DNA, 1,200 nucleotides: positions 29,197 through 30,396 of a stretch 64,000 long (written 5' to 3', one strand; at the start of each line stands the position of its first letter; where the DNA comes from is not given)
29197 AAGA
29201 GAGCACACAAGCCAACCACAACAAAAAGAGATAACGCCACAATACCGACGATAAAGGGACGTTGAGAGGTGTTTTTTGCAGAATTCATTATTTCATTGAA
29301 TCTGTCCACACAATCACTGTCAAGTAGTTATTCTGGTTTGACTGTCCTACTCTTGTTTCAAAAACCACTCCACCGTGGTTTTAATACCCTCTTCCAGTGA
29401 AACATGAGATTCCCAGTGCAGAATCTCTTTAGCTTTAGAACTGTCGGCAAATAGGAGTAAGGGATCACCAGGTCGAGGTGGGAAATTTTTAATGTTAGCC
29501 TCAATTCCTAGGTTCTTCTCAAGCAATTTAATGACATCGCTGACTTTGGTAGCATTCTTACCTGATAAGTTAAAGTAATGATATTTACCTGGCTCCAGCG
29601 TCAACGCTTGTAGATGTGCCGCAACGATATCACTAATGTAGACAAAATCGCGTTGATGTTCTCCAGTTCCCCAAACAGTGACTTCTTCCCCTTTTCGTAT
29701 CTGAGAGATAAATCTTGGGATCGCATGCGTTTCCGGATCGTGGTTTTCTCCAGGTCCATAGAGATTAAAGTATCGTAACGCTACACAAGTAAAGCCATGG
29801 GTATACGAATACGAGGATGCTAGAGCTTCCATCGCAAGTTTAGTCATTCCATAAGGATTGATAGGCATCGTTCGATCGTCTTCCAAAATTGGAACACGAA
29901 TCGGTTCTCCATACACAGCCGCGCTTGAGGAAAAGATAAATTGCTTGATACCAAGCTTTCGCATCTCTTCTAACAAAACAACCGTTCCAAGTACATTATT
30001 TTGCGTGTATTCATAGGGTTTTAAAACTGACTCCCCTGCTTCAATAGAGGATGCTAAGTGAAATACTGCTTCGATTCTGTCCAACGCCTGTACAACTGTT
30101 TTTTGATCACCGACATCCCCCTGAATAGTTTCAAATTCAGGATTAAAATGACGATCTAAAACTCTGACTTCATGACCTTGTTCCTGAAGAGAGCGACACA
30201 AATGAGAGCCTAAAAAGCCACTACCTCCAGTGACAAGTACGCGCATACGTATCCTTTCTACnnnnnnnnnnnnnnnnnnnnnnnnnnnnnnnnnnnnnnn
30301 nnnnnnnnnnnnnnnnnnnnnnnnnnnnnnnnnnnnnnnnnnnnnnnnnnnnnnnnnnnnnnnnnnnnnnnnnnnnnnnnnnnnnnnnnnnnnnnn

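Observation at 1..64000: One contiguous glycosylation island with about 16 GT-C-like polytopic membrane proteins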

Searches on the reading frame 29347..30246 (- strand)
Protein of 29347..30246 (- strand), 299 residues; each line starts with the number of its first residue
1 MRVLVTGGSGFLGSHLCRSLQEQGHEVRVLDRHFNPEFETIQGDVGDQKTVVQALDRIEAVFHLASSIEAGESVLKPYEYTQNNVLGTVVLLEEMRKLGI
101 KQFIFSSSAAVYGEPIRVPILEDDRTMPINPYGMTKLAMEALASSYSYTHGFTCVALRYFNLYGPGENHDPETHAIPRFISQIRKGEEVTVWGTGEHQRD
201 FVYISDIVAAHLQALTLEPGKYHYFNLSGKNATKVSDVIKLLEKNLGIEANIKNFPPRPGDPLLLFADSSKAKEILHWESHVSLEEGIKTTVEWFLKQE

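Call 8: search_protein_families(library=pfam, proteins=[window:29347-30246:-], max_evalue=0.001)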
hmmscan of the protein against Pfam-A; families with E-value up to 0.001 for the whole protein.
window:29347-30246:- (299 aa): 9 families
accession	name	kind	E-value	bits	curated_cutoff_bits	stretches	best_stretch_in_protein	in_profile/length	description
PF01370.27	Epimerase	-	2.3e-64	217.5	20.9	1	3-222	1-234/240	NAD dependent epimerase/dehydratase family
PF16363.11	GDP_Man_Dehyd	-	2.6e-56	191.9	27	1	4-290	1-331/332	GDP-mannose 4,6 dehydratase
PF01073.25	3Beta_HSD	-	1.3e-25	90.4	22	1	4-215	1-229/280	3-beta hydroxysteroid dehydrogenase/isomerase family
PF02719.21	Polysacc_synt_2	-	7.6e-18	65.1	20.2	1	3-254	1-260/293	Polysaccharide biosynthesis protein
PF04321.23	RmlD_sub_bind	-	6.6e-16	58.7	27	1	1-165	1-154/287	RmlD substrate binding domain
PF13460.12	NAD_binding_10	-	5.6e-11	43.1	27.2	1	7-141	1-129/184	NAD(P)H-binding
PF07993.18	NAD_binding_4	-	9.5e-09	35.2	20.1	1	50-170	80-210/258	Male sterility protein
PF05368.20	NmrA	-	1.5e-07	31.8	27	1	2-108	4-107/298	NmrA-like family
PF08659.16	KR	-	0.00064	20.1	22.6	0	3-26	3-26/180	KR domain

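Call 19: find_encoding_contigs(protein=window:29347-30246:-, flank=10000, max_places=4)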
Protein window:29347-30246:- (299 aa): 1 contig read that carries it; 1 place shown.
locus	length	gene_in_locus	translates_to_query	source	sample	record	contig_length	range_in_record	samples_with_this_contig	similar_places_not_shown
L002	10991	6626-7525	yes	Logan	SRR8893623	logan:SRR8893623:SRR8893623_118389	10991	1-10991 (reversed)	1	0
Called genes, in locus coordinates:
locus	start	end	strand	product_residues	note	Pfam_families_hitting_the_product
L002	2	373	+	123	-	?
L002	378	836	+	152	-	PF00293:NUDIX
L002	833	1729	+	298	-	PF00535:Glycos_transf_2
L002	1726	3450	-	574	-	PF13231:PMT_2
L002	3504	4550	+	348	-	PF13579:Glyco_trans_4_4 (faint), PF13439:Glyco_transf_4, PF00534:Glycos_transf_1, PF13692:Glyco_trans_1_4, PF20706:GT4-conflict (weak)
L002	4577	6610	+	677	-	-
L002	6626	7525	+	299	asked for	PF01073:3Beta_HSD, PF01370:Epimerase, PF02719:Polysacc_synt_2, PF04321:RmlD_sub_bind, PF05368:NmrA (weak), PF07993:NAD_binding_4 (faint), PF13460:NAD_binding_10, PF16363:GDP_Man_Dehyd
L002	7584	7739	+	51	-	-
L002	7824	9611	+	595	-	-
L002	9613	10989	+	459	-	?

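Call 93: search_protein_families(library=ncbifam, proteins=[window:29347-30246:-], max_evalue=1e-15)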
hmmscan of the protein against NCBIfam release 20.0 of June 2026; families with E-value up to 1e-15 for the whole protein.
window:29347-30246:- (299 aa): 15 families
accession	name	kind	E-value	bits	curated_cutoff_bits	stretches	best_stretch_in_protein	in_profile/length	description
TIGR01179.1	galE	equivalog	3.6e-68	229.8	262.3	1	2-296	1-326/332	UDP-glucose 4-epimerase GalE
TIGR01181.1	dTDP_gluc_dehyt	equivalog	4.4e-47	160.7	365.1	1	2-298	1-314/321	dTDP-glucose 4,6-dehydratase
NF007956.0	PRK10675.1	subfamily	1.2e-43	149.6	394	1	1-295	1-329/338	UDP-glucose 4-epimerase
TIGR04180.1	EDH_00030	hypoth_equivalog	5.4e-43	147.2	475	1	3-282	1-296/297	NAD-dependent 4,6-dehydratase LegB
TIGR02197.1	heptose_epim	equivalog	2.6e-36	125.4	274.6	1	3-297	1-315/316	ADP-glyceromanno-heptose 6-epimerase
NF042422.1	oxyalk_red_OleD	equivalog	8.1e-33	114.2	580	1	1-221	1-222/329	2-alkyl-3-oxoalkanoate reductase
NF047922.1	GDPFucSynFcl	equivalog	6.3e-29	101.4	500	1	2-298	4-304/308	GDP-L-fucose synthase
NF011728.1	PRK15181.1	equivalog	1.1e-27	97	760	1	37-297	70-339/348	Vi polysaccharide biosynthesis UDP-N-acetylglucosaminuronic acid C-4 epimerase TviC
TIGR03466.1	HpnA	hypoth_equivalog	9.9e-25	87.1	367.65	1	1-215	1-217/327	hopanoid-associated sugar epimerase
NF007490.0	PRK10084.1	subfamily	1.8e-23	83.1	649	0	125-298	160-337/361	dTDP-glucose 4,6-dehydratase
NF042423.1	oxyalk_red_Shew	equivalog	2.4e-23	82.7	580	1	2-214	10-220/331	2-alkyl-3-oxoalkanoate reductase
NF043036.1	ErythonDh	equivalog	3.5e-19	69.1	325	1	1-152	1-168/321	D-erythronate dehydrogenase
NF008360.0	PRK11150.1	equivalog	4.1e-19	68.9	452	1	3-239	2-247/310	ADP-glyceromanno-heptose 6-epimerase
NF007582.0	PRK10217.1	equivalog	9e-19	67.8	698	1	2-299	3-335/355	dTDP-glucose 4,6-dehydratase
TIGR02622.1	CDP_4_6_dhtase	equivalog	1.7e-18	66.9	278.45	1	2-296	6-331/352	CDP-glucose 4,6-dehydratase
